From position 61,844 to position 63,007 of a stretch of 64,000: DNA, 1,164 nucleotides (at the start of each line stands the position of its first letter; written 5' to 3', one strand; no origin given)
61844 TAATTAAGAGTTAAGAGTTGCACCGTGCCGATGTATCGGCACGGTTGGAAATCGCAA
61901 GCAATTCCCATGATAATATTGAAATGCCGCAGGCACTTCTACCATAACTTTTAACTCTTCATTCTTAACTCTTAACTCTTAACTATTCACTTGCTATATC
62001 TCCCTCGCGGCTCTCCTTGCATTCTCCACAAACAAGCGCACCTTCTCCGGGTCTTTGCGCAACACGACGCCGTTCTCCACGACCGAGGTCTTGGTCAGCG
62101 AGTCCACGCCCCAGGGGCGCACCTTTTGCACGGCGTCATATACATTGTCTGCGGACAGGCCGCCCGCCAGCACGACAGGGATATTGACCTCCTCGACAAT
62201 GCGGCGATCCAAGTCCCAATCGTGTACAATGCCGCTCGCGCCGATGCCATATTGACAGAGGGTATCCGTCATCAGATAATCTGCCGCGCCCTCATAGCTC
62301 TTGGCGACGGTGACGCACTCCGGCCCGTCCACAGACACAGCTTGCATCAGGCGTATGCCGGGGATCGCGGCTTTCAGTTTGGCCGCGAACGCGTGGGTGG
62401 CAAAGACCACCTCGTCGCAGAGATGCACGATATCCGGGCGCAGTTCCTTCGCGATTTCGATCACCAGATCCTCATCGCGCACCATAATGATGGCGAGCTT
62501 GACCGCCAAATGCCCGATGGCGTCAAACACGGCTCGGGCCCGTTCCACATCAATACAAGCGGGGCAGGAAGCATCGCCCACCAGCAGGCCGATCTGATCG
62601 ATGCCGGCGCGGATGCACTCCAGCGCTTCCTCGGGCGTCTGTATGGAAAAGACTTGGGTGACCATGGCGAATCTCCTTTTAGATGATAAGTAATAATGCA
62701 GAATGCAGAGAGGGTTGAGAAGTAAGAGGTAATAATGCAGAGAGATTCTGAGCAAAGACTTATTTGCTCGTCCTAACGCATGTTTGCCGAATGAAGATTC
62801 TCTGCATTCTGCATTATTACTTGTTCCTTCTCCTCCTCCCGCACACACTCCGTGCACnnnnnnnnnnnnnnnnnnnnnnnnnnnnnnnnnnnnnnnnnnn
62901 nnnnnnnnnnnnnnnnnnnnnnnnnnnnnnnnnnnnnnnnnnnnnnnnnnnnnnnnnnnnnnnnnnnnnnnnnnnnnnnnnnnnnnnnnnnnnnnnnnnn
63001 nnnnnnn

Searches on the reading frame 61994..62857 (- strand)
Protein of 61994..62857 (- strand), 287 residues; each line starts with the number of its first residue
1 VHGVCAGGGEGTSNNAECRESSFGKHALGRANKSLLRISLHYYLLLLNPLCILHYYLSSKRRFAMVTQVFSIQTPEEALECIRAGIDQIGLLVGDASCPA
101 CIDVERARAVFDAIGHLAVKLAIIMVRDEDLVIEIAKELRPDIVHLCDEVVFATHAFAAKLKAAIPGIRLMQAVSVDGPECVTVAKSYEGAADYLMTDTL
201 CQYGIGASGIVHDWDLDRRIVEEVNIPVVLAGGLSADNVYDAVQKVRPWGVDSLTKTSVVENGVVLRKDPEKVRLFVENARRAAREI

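Call 53: find_encoding_contigs(protein=window:61994-62857:-, flank=10000, max_places=4)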
Protein window:61994-62857:- (287 aa): no gene with exactly this product is on record in the collection.
